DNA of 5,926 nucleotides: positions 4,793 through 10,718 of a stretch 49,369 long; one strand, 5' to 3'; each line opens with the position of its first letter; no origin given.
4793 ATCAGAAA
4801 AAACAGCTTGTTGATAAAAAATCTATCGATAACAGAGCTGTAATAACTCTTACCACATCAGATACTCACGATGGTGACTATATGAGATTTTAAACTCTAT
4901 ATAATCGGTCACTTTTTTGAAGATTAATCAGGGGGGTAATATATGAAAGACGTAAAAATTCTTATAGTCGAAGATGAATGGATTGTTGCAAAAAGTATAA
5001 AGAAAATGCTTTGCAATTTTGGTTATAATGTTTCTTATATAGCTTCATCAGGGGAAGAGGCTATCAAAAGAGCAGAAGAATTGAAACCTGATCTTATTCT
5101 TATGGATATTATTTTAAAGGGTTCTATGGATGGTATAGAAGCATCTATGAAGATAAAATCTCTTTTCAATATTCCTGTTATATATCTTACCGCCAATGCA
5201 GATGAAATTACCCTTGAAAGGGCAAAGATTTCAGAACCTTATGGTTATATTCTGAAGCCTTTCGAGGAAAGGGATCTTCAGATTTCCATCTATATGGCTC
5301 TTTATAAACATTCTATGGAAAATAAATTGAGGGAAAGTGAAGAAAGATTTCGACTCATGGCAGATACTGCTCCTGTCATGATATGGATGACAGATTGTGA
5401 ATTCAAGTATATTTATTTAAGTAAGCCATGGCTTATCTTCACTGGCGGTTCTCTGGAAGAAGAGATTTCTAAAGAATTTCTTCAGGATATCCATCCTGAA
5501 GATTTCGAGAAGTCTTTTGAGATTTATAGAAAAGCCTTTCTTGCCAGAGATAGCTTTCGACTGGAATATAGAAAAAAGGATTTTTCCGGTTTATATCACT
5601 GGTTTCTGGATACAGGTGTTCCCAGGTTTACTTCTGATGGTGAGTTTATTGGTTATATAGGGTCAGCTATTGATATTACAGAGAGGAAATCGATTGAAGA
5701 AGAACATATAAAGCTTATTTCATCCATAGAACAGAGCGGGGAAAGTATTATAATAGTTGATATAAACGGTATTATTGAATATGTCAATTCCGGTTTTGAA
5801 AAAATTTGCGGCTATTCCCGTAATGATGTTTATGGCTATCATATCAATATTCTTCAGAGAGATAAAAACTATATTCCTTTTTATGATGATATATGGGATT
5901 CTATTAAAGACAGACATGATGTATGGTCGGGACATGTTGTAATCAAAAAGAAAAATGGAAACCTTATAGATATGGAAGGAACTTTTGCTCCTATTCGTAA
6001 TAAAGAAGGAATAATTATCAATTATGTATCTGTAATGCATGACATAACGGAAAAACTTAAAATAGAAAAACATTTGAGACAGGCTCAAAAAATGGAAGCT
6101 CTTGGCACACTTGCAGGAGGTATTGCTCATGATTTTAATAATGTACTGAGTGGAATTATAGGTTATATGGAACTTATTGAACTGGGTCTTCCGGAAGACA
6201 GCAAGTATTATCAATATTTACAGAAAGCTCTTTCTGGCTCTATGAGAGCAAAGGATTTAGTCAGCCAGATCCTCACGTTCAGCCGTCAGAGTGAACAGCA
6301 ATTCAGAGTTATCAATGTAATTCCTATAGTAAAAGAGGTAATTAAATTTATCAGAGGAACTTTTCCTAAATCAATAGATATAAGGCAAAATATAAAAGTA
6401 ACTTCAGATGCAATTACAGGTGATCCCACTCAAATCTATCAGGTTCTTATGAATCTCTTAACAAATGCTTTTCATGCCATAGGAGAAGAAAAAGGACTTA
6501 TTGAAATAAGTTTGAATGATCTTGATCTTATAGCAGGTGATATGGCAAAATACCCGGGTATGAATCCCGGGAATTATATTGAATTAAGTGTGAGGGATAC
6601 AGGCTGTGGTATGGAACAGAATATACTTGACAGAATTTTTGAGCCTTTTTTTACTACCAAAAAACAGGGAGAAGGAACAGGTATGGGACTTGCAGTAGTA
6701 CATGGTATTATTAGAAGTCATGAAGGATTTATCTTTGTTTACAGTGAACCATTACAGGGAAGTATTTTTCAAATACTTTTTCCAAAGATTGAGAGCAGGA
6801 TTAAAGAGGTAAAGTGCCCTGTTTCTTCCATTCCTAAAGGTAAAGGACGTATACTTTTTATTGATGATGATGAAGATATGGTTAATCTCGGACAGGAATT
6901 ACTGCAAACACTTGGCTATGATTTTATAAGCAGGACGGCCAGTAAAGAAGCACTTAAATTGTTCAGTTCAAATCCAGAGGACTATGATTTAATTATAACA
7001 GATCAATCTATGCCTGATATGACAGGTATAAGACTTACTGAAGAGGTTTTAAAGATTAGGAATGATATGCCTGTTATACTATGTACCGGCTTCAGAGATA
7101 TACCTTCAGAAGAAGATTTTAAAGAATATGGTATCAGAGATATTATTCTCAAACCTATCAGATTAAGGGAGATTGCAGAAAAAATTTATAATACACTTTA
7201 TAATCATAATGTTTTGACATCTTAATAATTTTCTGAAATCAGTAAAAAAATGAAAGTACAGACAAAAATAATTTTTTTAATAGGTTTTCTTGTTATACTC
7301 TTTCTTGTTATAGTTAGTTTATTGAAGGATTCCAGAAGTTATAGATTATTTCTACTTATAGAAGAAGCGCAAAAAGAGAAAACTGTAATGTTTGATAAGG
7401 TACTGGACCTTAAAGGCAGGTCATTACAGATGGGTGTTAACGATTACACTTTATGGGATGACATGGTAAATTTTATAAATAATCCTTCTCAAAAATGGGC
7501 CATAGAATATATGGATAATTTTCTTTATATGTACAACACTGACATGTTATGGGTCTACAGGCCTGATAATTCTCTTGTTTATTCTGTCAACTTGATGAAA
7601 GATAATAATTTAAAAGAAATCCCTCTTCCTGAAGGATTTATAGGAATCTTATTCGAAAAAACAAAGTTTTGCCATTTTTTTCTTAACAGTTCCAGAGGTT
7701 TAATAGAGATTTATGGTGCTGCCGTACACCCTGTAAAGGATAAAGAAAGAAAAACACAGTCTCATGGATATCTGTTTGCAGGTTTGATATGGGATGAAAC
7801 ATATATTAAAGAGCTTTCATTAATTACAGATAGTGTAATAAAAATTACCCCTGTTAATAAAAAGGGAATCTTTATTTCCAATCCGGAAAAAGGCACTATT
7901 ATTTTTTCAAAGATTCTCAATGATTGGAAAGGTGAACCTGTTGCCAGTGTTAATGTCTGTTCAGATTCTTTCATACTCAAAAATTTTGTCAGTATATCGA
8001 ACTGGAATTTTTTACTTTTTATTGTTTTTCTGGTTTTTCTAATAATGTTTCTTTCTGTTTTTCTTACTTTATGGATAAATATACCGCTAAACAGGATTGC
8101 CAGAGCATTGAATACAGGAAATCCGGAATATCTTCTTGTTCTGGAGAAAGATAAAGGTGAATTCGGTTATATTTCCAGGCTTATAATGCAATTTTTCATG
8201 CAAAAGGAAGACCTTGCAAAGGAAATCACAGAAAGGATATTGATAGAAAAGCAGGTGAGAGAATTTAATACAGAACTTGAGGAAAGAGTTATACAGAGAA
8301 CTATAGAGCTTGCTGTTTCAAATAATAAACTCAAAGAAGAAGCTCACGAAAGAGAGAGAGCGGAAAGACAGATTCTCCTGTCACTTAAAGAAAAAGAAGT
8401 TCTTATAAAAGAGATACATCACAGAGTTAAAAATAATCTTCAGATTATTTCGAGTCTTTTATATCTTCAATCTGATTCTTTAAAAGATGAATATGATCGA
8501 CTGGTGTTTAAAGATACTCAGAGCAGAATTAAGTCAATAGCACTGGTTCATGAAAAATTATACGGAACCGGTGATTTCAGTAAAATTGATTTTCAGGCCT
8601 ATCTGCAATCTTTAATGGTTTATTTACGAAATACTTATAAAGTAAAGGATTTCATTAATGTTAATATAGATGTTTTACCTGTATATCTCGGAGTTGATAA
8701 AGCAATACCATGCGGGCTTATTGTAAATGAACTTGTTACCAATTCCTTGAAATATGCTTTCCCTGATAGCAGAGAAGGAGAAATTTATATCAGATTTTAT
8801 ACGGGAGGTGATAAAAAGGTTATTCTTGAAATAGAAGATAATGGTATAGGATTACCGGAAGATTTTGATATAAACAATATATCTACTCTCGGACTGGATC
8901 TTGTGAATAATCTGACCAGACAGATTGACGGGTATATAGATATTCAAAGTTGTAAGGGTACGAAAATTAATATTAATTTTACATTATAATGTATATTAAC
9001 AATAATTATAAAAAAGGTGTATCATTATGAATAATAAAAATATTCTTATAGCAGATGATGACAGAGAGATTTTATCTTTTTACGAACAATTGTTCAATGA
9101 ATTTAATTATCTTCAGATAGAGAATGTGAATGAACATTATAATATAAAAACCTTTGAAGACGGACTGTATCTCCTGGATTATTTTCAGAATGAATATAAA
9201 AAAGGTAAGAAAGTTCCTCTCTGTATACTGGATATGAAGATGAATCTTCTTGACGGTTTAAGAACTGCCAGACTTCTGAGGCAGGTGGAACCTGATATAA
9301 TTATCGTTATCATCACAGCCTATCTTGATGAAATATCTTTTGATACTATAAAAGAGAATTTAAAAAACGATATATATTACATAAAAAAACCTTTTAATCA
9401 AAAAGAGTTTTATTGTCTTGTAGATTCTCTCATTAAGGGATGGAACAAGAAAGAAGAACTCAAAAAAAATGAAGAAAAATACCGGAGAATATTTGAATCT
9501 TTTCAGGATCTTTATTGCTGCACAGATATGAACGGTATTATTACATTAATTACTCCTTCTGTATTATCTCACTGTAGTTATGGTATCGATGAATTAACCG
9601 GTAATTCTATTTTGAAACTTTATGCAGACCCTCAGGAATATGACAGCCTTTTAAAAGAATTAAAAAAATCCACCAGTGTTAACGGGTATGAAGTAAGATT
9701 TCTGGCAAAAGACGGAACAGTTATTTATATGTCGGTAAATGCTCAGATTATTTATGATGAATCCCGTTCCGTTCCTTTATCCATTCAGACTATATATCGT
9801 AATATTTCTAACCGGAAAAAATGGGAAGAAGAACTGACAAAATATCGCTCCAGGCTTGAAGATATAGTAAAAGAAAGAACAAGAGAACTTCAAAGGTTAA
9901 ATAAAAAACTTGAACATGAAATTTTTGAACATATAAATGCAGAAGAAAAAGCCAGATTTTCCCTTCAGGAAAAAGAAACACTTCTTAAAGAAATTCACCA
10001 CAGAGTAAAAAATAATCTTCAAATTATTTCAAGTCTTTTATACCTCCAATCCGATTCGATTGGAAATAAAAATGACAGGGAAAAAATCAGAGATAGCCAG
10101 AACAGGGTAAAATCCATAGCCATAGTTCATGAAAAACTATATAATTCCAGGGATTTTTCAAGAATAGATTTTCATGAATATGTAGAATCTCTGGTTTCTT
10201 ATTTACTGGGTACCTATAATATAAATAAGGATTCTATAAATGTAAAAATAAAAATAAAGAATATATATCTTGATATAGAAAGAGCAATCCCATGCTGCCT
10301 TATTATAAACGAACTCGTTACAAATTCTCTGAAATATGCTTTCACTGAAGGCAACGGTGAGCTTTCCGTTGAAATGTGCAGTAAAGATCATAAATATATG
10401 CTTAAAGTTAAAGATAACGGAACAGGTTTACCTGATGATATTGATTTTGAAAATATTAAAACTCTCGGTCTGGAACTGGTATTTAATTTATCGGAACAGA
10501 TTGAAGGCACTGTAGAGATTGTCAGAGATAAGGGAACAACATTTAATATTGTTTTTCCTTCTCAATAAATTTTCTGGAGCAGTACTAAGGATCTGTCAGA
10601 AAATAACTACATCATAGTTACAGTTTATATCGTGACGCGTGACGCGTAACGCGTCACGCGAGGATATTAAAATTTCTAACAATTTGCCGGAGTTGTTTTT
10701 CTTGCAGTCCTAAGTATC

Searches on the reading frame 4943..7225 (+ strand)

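Call 74: search_protein_families(library=pfam, proteins=[window:4943-7225:+], max_evalue=0.00001)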
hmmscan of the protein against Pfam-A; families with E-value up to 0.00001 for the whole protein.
window:4943-7225:+ (760 aa): 8 families
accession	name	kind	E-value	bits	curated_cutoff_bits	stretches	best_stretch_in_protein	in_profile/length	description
PF00072.30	Response_reg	-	8e-44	148.8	30.2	2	6-114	1-108/111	Response regulator receiver domain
PF00989.32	PAS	-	2.8e-24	85.7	22.6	2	262-368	7-113/113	PAS fold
PF13426.13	PAS_9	-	8.6e-24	84.2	27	1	267-370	2-103/103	PAS domain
PF02518.31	HATPase_c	-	1.8e-22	80.3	26.4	1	493-615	1-109/111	Histidine kinase-, DNA gyrase B-, and HSP90-like ATPase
PF08447.18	PAS_3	-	9.4e-18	64.7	25.6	2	157-241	2-88/89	PAS fold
PF08448.16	PAS_4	-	2.7e-14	53.7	23.1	1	263-371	2-108/110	PAS fold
PF13188.13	PAS_8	-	1.9e-11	43.9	21.8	0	134-191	1-57/65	PAS domain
PF00512.31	HisKA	-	1.6e-09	38.1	26.9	1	387-450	2-64/66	His Kinase A (phospho-acceptor) domain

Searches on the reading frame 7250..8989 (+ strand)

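Call 74: search_protein_families(library=pfam, proteins=[window:7250-8989:+], max_evalue=0.00001)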
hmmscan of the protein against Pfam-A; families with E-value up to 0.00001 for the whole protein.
window:7250-8989:+ (579 aa): 3 families
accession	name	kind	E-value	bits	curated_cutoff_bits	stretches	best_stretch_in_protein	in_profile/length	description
PF07568.18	HisKA_2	-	3.8e-28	97.8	22.3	1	388-463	1-76/76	Histidine kinase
PF05228.19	CHASE4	-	1.8e-15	57.8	26.2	1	52-195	2-135/140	CHASE4 domain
PF02518.31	HATPase_c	-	1.5e-10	41.9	26.4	1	489-576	7-106/111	Histidine kinase-, DNA gyrase B-, and HSP90-like ATPase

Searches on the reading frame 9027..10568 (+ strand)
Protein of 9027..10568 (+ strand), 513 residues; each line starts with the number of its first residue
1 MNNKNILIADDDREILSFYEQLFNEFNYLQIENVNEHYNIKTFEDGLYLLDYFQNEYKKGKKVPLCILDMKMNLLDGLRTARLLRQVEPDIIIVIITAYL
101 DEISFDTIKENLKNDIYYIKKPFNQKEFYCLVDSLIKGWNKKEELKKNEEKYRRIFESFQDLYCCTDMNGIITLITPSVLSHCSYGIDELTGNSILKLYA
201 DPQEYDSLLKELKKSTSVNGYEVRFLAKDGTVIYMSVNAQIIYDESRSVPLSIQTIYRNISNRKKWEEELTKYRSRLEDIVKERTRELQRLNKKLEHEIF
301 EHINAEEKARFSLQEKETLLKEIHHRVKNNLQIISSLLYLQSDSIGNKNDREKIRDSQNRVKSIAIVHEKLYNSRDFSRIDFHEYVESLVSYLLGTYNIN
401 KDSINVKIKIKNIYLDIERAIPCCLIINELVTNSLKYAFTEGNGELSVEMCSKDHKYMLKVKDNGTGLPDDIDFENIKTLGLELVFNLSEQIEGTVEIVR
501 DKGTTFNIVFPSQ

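Call 74: search_protein_families(library=pfam, proteins=[window:9027-10568:+], max_evalue=0.00001)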
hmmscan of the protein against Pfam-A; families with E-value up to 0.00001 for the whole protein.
window:9027-10568:+ (513 aa): 5 families
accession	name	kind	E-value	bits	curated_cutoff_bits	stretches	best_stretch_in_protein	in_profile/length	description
PF07568.18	HisKA_2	-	7.7e-29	100.1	22.3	1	322-396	1-75/76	Histidine kinase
PF00989.32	PAS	-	1.8e-12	47.7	22.6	1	150-247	1-101/113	PAS fold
PF00072.30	Response_reg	-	4.6e-12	46.5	30.2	1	6-128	1-106/111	Response regulator receiver domain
PF02518.31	HATPase_c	-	3.5e-11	44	26.4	1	425-512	8-109/111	Histidine kinase-, DNA gyrase B-, and HSP90-like ATPase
PF13426.13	PAS_9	-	5.1e-07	30.4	27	1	162-261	3-102/103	PAS domain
